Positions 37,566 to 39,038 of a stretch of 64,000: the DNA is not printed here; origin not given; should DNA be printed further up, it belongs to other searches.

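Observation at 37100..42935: Low-GC ~5.8 kb accessory island wedged between msrA and a photolyase gene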

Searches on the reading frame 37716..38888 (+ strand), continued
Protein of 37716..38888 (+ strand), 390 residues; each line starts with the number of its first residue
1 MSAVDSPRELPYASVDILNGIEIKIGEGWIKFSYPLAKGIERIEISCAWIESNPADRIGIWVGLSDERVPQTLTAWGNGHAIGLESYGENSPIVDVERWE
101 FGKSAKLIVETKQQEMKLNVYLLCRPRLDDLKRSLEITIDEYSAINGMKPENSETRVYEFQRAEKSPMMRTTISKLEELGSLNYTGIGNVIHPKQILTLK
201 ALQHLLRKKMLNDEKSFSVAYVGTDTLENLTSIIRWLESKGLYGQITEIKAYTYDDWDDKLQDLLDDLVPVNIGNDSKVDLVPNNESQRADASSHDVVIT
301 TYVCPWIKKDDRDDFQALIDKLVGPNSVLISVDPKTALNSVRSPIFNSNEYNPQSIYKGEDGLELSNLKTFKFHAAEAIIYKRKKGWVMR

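Call 57: search_protein_families(library=padloc, proteins=[L102:1411-4689:+, L102:4727-5812:+, L102:5872-7233:-, L102:7277-11410:-, L092:2-829:-], max_evalue=0.001)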
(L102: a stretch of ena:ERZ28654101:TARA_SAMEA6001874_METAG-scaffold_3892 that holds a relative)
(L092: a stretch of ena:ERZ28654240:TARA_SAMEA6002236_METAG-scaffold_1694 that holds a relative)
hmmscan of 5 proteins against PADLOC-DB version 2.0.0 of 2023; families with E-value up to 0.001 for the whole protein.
L102:1411-4689:+ (1092 aa): 0 families

L102:4727-5812:+ (361 aa): 69 families (the best 25 are shown)
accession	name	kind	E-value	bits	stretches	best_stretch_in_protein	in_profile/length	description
PDLC03387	MTase_II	-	1.2e-47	160.5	2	118-344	134-278/289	Type II methyltransferase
PDLC03371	MTase_II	-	2e-40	137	2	271-343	182-254/260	Type II methyltransferase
PDLC03299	MTase_II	-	2.1e-36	123.9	2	279-343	195-260/296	Type II methyltransferase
PDLC03353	MTase_II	-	1.7e-34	117.5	2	269-342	180-251/260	Type II methyltransferase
PDLC03350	MTase_II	-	2.4e-30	104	2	265-343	220-297/312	Type II methyltransferase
PDLC03323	MTase_II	-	2.1e-26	90.8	2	15-197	17-195/330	Type II methyltransferase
PDLC03230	MTase_II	-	4.6e-26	90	2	280-341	221-282/360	Type II methyltransferase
PDLC03714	oMTase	-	1.9e-25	87.8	2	275-343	191-259/279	orphan methyltransferase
PDLC03260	MTase_II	-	9.5e-25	85.2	2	275-343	241-309/349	Type II methyltransferase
PDLC03295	MTase_II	-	1.2e-24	85.3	2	12-182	3-178/292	Type II methyltransferase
PDLC03265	MTase_II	-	5.8e-24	83.1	2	15-86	27-100/333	Type II methyltransferase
PDLC03252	MTase_II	-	7.1e-24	82.8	2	278-341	290-353/365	Type II methyltransferase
PDLC03216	MTase_II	-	9.8e-24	82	1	280-344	194-258/364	Type II methyltransferase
PDLC03320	MTase_II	-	1.8e-22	77.9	2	279-343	212-276/289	Type II methyltransferase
PDLC03238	MTase_II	-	9.1e-22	75.7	2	287-348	311-370/428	Type II methyltransferase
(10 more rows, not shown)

L102:5872-7233:- (453 aa): 59 families (the best 25 are shown)
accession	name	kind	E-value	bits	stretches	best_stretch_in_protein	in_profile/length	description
PDLC03234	MTase_II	-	6.4e-82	273.8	1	4-438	6-366/375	Type II methyltransferase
PDLC03378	MTase_II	-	3.5e-79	264.6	2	3-248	3-205/344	Type II methyltransferase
PDLC03326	MTase_II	-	1.8e-74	249.4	3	113-274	92-269/412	Type II methyltransferase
PDLC02648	DrmMII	-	1.3e-71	239.8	1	5-439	24-452/468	DrmMII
PDLC02649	DrmMII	-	4e-67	225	3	47-304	86-319/422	DrmMII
PDLC02656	DrmMII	-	5.9e-64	214.7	2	4-259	6-269/491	DrmMII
PDLC00033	DruM2|DruM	-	5e-61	205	2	5-206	24-200/368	DNA cytosine methylase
PDLC03272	MTase_II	-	3.4e-59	199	1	3-441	75-393/407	Type II methyltransferase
PDLC03237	MTase_II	-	6.4e-56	187.9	2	6-198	797-969/1036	Type II methyltransferase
PDLC00026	DruM2|DruM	-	9.8e-53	177.8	1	4-439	6-319/336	DNA cytosine methylase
PDLC03225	MTase_II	-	1.1e-49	167.6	3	355-451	522-611/615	Type II methyltransferase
PDLC03232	MTase_II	-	1.2e-47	160.8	2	345-432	369-454/465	Type II methyltransferase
PDLC00030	DruM2|DruM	-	3.1e-42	143.1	2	4-206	7-191/380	DNA cytosine methylase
PDLC03307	MTase_II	-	1.2e-41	141.3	3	4-147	2-114/382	Type II methyltransferase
PDLC03279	MTase_II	-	2e-39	133.4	2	3-268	3-243/587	Type II methyltransferase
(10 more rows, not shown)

L102:7277-11410:- (1377 aa): 0 families

L092:2-829:- (276 aa): 9 families
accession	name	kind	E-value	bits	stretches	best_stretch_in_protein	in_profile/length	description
PDLC02846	DpdE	-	3.8e-09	33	1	106-217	181-289/1034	DpdE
PDLC02620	DrmD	-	1.5e-05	21.2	1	100-160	113-172/1060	DrmD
PDLC02621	DrmD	-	2.1e-05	21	1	100-155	134-188/1040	DrmD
PDLC02193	PLD_Helicase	-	3.5e-05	20.1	1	105-154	246-293/905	-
PDLC02840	DpdE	-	8.3e-05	19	1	103-214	175-268/1091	DpdE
PDLC02843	DpdE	-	9.8e-05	18.4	1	103-159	174-229/1091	DpdE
PDLC02618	DrmD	-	0.00018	19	1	99-158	121-179/273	DrmD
PDLC02500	BrxHI|BrxHII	-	0.0002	18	1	104-179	107-178/933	BrxHI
PDLC02633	DrmD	-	0.00062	15.8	1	99-160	137-197/839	DrmD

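Call 58: predict_structure(alignment_id=A2)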
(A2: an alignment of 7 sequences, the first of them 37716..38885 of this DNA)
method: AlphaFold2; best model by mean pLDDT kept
length: 390 residues; sequences in the alignment: 7
mean_pLDDT: 72.6   pTM: 0.78
mean pLDDT of the five models: 72.6, 69.6, 68.5, 66.7, 64.0
residues with pLDDT >= 90: 55; 70-90: 195; 50-70: 87; < 50: 53
segments of 3 or more residues with pLDDT < 50: 1-7, 15-23, 65-89, 186-188
pLDDT, mean of each block of 10 residues (from residue 1): 39 44 62 81 90 82 50 40 43 74 86 71 76 87 88 88 59 70 58 78 82 79 75 76 87 61 63 80 80 91 63 84 90 80 56 72 85 87 74
secondary structure, 60 per line:
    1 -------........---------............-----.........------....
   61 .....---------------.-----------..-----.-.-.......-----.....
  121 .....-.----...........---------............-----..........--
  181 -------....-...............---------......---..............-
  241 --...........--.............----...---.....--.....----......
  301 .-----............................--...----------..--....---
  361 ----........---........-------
elements in order: E8-15 E25-36 E42-50 E57-65 E104-110 E116-125 E132-142 E152-163 H169-178 E188-191 H193-207 E217-222 H226-239 E246-253 H256-268 E279-283 H286-290 E295-301 H309-322 E323-334 H354-357 E365-372 E376-383

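Call 62: fold_search(model_id=the predicted structure, library=pdb)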
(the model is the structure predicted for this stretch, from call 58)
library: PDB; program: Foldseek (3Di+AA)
matches with E <= 10: 1583; with E <= 0.001: 298
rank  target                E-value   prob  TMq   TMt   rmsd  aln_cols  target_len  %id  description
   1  3m70                  2.6e-07  1.00  0.29  0.38  14.1       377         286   10  Crystal Structure of TehB from Haemophilus influenzae (released 2010-05-12)
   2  3mcz_B                5.1e-07  1.00  0.30  0.34   6.6       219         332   12  The Structure of an O-methyltransferase family protein from Burkholderia thailandensis. (released 2010-05-26)
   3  2gpy_B                6.1e-07  1.00  0.30  0.53   9.0       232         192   15  Crystal structure of putative O-methyltransferase from Bacillus halodurans (released 2006-06-06)
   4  3mcz_A                1.1e-06  1.00  0.29  0.32  16.6       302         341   10  The Structure of an O-methyltransferase family protein from Burkholderia thailandensis. (released 2010-05-26)
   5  2esr_A                2.3e-06  1.00  0.25  0.53   8.4       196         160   11  conserved hypothetical protein- streptococcus pyogenes (released 2006-02-07)
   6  7pg7                  2.8e-06  1.00  0.30  0.34   7.9       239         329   12  10-decarboxylase TamK from Streptomyces tsukubaensis (released 2022-08-24)
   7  5zw3_B                3.3e-06  1.00  0.30  0.54   8.6       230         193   14  Crystal Structure of TrmR from B. subtilis (released 2018-07-11)
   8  4qvg_C                3.7e-06  1.00  0.33  0.37   6.3       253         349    7  Crystal structure of S-adenosylmethionine-dependent methyltransferase SibL in its apo form (released 2015-05-27)
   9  7ux6_A                5.7e-06  1.00  0.31  0.34   6.9       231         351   10  Crystal structure of MfnG, an L- and D-tyrosine O-methyltransferase from the marformycin biosynthesis pathway of Strep (released 2022-10-12)
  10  7ux6_B                6.4e-06  1.00  0.32  0.35   6.6       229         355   10  Crystal structure of MfnG, an L- and D-tyrosine O-methyltransferase from the marformycin biosynthesis pathway of Strep (released 2022-10-12)
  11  4ymg_A                7.7e-06  1.00  0.28  0.42   8.6       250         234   10  Crystal structure of SAM-bound Podospora anserina methyltransferase PaMTH1 (released 2015-05-27)
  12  7qw5_A                8.2e-06  1.00  0.31  0.23   6.5       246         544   10  Adenine-specific DNA methyltransferase M.BseCI complexed with AdoHcy and cognate unmethylated DNA duplex (released 2023-01-25)
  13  7ux8_B                8.2e-06  1.00  0.29  0.31  11.0       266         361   10  Crystal structure of MfnG, an L- and D-tyrosine O-methyltransferase from the marformycin biosynthesis pathway of Strep (released 2022-09-28)
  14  5zw4_A                9.2e-06  1.00  0.31  0.51   9.0       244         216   14  Crystal structure of tRNA bound TrmR (released 2018-07-11)
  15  1fbn                  9.2e-06  1.00  0.27  0.41  13.8       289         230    8  CRYSTAL STRUCTURE OF A FIBRILLARIN HOMOLOGUE FROM METHANOCOCCUS JANNASCHII, A HYPERTHERMOPHILE, AT 1.6 A (released 2000-04-26)
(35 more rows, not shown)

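Call 86: search_solved_structures(query=A2, max_evalue=5)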
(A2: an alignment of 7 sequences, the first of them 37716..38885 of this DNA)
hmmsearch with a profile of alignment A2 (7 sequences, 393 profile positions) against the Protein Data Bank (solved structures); distinct sequences matched with E-value up to 5: 8.
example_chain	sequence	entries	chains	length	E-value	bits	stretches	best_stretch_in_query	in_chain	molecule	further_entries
9fcu_A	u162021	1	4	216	0.033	16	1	261-341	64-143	SAM-dependent methyltransferase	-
9fcx_A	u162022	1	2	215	0.038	15.8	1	261-341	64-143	SAM-dependent methyltransferase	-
9fd3_A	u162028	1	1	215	0.046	15.5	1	261-341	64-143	SAM-dependent methyltransferase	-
9fcy_A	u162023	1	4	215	0.046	15.5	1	261-341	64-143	SAM-dependent methyltransferase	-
9fcd_A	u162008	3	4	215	0.046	15.5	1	261-341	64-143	SAM-dependent methyltransferase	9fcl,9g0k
9fcs_A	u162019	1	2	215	0.15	13.9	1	261-341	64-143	SAM-dependent methyltransferase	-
9fcq_A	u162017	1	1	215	0.16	13.7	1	261-341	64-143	SAM-dependent methyltransferase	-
7yjw_A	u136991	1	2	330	3.1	9.5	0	111-203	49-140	Membrane protein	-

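Call 91: list_cluster_members(proteins=[P0015, P0001, P0017, P0019, P0021, P0018, P0016])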
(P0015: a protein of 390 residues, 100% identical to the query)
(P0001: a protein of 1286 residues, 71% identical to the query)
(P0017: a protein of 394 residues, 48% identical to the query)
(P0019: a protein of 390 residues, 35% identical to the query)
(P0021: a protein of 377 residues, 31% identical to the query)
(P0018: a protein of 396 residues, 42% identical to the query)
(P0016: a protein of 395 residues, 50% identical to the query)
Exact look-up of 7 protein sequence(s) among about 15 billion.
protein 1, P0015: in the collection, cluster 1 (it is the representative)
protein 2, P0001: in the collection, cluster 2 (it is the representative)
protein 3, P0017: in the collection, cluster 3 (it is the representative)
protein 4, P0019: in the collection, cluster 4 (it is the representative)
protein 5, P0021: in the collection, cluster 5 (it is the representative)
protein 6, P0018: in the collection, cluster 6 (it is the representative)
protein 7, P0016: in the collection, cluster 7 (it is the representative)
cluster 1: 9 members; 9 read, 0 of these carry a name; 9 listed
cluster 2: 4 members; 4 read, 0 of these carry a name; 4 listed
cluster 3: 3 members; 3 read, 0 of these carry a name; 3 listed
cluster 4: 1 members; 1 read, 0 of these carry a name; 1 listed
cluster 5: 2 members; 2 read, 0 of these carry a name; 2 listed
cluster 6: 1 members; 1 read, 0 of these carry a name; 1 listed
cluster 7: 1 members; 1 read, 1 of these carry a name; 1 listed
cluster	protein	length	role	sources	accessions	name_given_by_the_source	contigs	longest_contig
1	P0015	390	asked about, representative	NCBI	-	-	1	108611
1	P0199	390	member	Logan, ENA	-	-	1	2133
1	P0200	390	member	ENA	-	-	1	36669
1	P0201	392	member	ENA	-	-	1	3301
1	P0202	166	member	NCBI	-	-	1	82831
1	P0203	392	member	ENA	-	-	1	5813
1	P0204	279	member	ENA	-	-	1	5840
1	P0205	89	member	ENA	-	-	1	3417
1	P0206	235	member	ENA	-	-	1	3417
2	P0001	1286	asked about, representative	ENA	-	-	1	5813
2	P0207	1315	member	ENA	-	-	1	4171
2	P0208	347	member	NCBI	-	-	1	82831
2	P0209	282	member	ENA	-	-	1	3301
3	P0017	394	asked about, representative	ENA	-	-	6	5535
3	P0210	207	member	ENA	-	-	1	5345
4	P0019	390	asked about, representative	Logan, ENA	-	-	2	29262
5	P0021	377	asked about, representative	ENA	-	-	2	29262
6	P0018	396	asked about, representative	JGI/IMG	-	-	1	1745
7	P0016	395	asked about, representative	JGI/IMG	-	hypothetical protein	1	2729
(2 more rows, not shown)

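Call 92: find_encoding_contigs(protein=P0200, flank=10000, max_places=3)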
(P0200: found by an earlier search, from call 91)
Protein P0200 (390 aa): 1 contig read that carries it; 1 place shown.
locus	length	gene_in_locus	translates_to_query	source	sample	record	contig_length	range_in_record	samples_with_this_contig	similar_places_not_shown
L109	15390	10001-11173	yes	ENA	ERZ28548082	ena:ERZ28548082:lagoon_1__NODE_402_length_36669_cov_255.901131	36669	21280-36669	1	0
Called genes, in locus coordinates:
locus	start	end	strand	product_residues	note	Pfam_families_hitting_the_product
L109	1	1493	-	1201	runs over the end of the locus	PF00801:PKD (faint)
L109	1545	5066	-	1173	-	PF00801:PKD (faint), PF18911:PKD_4 (faint)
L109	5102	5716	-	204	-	PF00352:TBP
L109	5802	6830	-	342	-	PF00288:GHMP_kinases_N, PF08544:GHMP_kinases_C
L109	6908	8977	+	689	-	PF12838:Fer4_7 (faint), PF12797:Fer4_2 (faint), PF13237:Fer4_10, PF13183:Fer4_8, PF13187:Fer4_9, PF13484:Fer4_16 (faint), PF13534:Fer4_17 (faint), PF02754:CCG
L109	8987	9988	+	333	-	PF00730:HhH-GPD, PF00633:HHH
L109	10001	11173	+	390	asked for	-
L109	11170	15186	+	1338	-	PF07719:TPR_2 (faint), PF13424:TPR_12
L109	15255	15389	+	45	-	?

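Call 98: search_dna_similar(query=window:37716-38885:+, collection=phages, mode=protein, max_rows=5, max_evalue=0.001)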
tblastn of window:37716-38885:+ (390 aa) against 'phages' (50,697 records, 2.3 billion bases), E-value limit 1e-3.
No match.

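Call 99: search_dna_similar(query=window:37716-38885:+, collection=plasmids, mode=protein, max_rows=5, max_evalue=0.001)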
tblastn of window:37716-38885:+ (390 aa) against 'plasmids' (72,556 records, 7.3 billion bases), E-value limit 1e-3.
No match.

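Call 106: fold_search(model_id=the predicted structure, library=viral)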
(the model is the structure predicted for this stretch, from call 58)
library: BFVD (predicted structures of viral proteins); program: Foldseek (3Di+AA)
matches with E <= 10: 1421; with E <= 0.001: 44
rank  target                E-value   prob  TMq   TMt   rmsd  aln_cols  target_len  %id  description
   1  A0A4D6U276            7.2e-06  1.00  0.25  0.12  10.0       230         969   10  NS5 protein (Fragment) [Firefly squid flavivirus]
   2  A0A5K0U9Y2            9.1e-06  1.00  0.33  0.29  20.2       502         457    9  Small RNA 2'-O-methyltransferase [Yasminevirus sp. GU-2018]
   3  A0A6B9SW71            1.4e-05  1.00  0.31  0.53   6.1       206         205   10  (no name in the UniProt tables at hand)
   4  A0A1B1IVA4            1.4e-05  1.00  0.32  0.22   6.6       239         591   10  (no name in the UniProt tables at hand)
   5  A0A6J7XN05            1.5e-05  1.00  0.30  0.58   4.6       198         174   12  AdoMet_MTases domain containing protein [uncultured Caudovirales phage]
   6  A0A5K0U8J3            1.6e-05  1.00  0.26  0.31  18.9       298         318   11  Class I SAM-dependent methyltransferase [Yasminevirus sp. GU-2018]
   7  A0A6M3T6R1            2.5e-05  1.00  0.28  0.62   4.9       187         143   13  (no name in the UniProt tables at hand)
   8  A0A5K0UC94            2.5e-05  1.00  0.32  0.25   6.3       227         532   12  Class I SAM-dependent methyltransferase [Yasminevirus sp. GU-2018]
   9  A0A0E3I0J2            3.7e-05  1.00  0.32  0.56   5.2       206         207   11  Methyltransferase type 12 domain-containing protein [Synechococcus phage ACG-2014f]
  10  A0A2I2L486            4.9e-05  1.00  0.32  0.39   5.4       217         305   15  SAM-dependent methyltransferase [Orpheovirus IHUMI-LCC2]
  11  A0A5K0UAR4            5.6e-05  1.00  0.30  0.36   6.0       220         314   10  Uncharacterized protein [Yasminevirus sp. GU-2018]
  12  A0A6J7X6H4            5.9e-05  1.00  0.30  0.51   5.4       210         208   11  Methyltransferase domain containing protein [uncultured Caudovirales phage]
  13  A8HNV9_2              6.7e-05  1.00  0.28  0.10   8.6       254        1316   10  (no name in the UniProt tables at hand)
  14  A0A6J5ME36            7.1e-05  1.00  0.30  0.29   5.4       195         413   18  AdoMet_MTases domain containing protein [uncultured Caudovirales phage]
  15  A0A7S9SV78            7.1e-05  1.00  0.28  0.44   9.4       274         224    8  Methyltransferase domain protein [Virus NIOZ-UU159]
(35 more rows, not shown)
